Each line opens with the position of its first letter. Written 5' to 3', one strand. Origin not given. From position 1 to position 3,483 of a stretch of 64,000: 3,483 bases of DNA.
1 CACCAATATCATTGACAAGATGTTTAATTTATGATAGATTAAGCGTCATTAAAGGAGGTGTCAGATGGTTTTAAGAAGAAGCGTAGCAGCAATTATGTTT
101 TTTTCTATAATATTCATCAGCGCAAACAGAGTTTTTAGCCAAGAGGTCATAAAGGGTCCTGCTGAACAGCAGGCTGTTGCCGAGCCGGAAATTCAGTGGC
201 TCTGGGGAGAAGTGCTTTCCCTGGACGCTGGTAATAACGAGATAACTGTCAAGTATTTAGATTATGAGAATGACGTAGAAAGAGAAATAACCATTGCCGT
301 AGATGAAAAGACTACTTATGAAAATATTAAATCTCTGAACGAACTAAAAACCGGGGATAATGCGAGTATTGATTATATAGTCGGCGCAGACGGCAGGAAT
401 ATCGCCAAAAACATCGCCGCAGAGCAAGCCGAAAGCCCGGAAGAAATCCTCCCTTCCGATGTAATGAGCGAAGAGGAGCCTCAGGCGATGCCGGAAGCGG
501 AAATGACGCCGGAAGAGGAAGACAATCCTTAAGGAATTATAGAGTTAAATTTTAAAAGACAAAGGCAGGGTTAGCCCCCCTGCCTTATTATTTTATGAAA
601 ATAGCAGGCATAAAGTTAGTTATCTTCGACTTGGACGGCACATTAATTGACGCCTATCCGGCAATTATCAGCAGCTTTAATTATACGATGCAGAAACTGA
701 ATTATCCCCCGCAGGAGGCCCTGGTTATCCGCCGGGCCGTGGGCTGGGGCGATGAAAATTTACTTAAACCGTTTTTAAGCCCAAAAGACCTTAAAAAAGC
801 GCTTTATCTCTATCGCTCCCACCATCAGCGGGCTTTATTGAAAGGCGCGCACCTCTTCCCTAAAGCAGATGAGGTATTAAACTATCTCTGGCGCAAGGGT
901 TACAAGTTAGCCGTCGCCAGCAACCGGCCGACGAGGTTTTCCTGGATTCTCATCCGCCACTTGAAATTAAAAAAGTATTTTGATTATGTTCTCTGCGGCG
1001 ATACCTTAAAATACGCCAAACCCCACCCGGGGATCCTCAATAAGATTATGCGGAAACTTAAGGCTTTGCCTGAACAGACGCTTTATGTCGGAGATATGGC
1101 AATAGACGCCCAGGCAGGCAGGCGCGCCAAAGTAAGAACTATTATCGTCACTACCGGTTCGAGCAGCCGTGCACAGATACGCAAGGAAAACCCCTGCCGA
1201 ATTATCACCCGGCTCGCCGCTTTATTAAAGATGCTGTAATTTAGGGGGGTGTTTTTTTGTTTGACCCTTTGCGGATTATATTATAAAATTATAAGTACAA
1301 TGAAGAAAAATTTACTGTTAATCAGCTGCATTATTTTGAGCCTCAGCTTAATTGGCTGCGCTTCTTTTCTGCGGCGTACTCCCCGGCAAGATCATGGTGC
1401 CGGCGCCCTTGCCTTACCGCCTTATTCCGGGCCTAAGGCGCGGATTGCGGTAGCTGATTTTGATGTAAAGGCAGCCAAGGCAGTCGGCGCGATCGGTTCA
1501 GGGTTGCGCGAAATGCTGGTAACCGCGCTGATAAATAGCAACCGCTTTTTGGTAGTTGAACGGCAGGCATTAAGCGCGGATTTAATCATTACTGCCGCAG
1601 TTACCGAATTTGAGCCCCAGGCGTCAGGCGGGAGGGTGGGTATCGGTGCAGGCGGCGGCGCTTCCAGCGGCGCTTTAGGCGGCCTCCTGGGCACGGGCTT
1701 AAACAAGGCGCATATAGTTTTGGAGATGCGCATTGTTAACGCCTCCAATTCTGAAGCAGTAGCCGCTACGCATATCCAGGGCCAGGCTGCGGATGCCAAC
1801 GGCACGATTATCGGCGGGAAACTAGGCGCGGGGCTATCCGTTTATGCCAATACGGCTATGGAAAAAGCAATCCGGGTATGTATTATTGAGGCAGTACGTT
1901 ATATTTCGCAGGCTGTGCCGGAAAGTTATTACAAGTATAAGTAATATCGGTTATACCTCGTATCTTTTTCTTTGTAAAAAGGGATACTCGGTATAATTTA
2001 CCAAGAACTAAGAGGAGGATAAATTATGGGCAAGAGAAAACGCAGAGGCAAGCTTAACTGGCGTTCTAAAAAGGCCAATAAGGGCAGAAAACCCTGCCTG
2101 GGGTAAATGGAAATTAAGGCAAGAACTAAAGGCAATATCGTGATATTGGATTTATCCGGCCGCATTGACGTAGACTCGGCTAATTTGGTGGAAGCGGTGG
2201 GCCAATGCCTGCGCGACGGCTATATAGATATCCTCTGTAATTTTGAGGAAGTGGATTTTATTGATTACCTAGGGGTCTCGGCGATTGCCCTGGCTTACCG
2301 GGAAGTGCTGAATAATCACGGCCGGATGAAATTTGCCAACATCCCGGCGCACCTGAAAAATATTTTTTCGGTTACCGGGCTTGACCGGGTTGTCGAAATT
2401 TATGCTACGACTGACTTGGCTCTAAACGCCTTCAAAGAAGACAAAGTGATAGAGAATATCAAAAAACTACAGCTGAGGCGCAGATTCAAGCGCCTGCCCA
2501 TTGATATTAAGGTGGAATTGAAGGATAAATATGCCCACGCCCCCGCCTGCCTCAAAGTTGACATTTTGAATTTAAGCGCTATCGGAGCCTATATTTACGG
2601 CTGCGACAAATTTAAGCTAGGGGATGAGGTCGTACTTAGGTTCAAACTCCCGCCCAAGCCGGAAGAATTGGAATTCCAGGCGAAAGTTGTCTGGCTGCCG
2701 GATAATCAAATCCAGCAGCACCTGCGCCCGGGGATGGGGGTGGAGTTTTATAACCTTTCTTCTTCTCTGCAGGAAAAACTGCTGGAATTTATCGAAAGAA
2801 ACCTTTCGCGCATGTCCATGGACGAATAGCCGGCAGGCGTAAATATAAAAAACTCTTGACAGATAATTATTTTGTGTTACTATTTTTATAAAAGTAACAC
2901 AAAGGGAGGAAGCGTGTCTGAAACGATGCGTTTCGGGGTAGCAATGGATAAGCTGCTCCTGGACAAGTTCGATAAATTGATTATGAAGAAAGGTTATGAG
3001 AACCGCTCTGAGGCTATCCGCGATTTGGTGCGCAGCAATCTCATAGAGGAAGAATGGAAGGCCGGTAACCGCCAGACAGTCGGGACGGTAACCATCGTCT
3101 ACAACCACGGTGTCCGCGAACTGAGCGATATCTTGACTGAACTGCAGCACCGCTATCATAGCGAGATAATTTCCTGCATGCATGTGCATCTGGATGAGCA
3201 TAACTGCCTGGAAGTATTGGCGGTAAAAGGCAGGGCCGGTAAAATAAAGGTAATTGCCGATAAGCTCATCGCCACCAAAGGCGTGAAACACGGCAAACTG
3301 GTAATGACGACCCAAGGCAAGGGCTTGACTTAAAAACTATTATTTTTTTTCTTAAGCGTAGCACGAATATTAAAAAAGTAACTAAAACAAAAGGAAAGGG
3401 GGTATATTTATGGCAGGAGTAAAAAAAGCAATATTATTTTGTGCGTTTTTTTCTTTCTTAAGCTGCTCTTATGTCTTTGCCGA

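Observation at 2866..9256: NikR-headed nickel/cobalt uptake locus with a coiled-coil porin, embedded HypA, a Zn-ribbon membrane protein and a His-tailed CbiO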

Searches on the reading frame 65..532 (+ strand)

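Call 45: search_protein_families(library=pfam, proteins=[window:65-532:+], max_evalue=0.001)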
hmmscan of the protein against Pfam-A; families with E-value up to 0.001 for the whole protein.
window:65-532:+ (155 aa): 1 family
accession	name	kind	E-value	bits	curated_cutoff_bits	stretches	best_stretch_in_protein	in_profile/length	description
PF18914.6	DUF5666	-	6.2e-05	23.6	27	1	48-117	2-59/60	Domain of unknown function (DUF5666)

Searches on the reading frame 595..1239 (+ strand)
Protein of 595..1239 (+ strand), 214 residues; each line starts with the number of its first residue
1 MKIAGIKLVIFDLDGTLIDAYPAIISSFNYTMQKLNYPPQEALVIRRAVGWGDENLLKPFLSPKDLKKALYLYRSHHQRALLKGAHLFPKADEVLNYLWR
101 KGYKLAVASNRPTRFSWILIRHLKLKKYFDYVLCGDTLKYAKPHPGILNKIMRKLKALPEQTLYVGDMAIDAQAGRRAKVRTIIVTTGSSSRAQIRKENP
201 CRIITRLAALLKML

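Call 45: search_protein_families(library=pfam, proteins=[window:595-1239:+], max_evalue=0.001)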
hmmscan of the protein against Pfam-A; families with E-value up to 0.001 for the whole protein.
window:595-1239:+ (214 aa): 7 families
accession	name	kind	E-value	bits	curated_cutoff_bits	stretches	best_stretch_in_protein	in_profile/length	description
PF13419.12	HAD_2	-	4.4e-40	138.1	23.8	1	9-185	1-178/178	Haloacid dehalogenase-like hydrolase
PF00702.32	Hydrolase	-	9e-30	104.9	26.4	1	6-178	1-190/191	haloacid dehalogenase-like hydrolase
PF13242.12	Hydrolase_like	-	1.2e-12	48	22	1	141-208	3-73/75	HAD-hyrolase-like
PF12710.13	HAD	-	3.1e-06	28.2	27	1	9-142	1-141/189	haloacid dehalogenase-like hydrolase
PF13344.12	Hydrolase_6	-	3.6e-05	24.2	27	0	81-114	9-42/101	Haloacid dehalogenase-like hydrolase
PF08282.18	Hydrolase_3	-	0.0001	22.5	20.9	0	89-128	18-57/255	haloacid dehalogenase-like hydrolase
PF08645.17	PNK3P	-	0.00058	20.1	22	0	138-170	92-128/161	Polynucleotide kinase 3 phosphatase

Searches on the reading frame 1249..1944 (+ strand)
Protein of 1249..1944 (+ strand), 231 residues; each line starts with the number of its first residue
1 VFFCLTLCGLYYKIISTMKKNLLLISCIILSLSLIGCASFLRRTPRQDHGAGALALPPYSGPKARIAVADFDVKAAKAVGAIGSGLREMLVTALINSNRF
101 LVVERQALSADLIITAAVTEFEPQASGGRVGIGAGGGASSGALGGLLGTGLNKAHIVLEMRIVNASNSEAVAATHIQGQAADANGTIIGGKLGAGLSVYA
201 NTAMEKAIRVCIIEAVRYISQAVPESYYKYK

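Call 45: search_protein_families(library=pfam, proteins=[window:1249-1944:+], max_evalue=0.001)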
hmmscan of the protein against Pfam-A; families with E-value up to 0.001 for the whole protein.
window:1249-1944:+ (231 aa): 1 family
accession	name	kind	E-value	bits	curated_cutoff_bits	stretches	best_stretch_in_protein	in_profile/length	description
PF03783.19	CsgG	-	2.3e-16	60.2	20.8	2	108-225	88-203/210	Curli production assembly/transport component CsgG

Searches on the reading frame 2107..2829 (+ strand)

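Call 45: search_protein_families(library=pfam, proteins=[window:2107-2829:+], max_evalue=0.001)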
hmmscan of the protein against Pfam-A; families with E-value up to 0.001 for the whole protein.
window:2107-2829:+ (240 aa): 3 families
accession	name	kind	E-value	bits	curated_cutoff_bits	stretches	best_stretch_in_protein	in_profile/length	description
PF07238.19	PilZ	-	1e-13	51.9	22.5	1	124-230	2-101/102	PilZ domain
PF01740.26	STAS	-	1.5e-13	50.9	22.6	1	3-104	2-105/106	STAS domain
PF13466.11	STAS_2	-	9.6e-08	32.5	29.2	1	14-93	1-80/80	STAS domain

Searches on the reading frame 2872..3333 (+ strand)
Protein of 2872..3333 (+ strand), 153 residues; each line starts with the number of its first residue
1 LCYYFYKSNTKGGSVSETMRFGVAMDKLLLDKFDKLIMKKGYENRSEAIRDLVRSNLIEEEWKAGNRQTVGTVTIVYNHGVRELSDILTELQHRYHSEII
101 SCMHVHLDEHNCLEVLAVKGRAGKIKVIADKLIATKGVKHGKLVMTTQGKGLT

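Call 3: search_protein_families(library=pfam, proteins=[window:2872-3333:+], max_evalue=0.01)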
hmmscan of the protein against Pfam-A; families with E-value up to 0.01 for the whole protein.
window:2872-3333:+ (153 aa): 2 families
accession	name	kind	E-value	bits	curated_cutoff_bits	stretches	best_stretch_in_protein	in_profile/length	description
PF08753.17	NikR_C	-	1.3e-31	109.1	22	1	70-146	1-77/77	NikR C terminal nickel binding domain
PF01402.27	RHH_1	-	0.00014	22.1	20.5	1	20-55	1-35/39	Ribbon-helix-helix protein, copG family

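Call 4: search_protein_families(library=ncbifam, proteins=[window:2872-3333:+], max_evalue=0.01)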
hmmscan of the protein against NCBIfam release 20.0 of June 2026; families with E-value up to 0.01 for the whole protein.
window:2872-3333:+ (153 aa): 6 families
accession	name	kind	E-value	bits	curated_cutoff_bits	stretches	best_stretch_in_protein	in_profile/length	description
NF003381.0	PRK04460.1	equivalog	2.9e-63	212.1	105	1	16-152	2-138/139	nickel-responsive transcriptional regulator NikR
NF002169.0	PRK01002.1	subfamily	2.3e-40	137.8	111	1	17-150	3-137/141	nickel responsive regulator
NF002815.0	PRK02967.1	equivalog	2.8e-40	137.6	83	1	20-147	3-131/139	nickel-responsive transcriptional regulator NikR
NF001884.0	PRK00630.1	subfamily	1.2e-36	126.1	119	1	17-147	9-142/148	nickel responsive regulator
TIGR02793.1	nikR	equivalog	2.2e-36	125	175.45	1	20-145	2-127/129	nickel-responsive transcriptional regulator NikR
NF058555.1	TransRegCdrSHalo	equivalog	0.00097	19.1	100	1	31-63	14-46/61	transcriptional regulator CdrS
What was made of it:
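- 2914..3333 (+): nikR (139 aa from GTG 2914; RHH plus NikR_C domains). Pfam NikR_C E = 1.3e-31 and RHH_1 (calls 3, 4).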
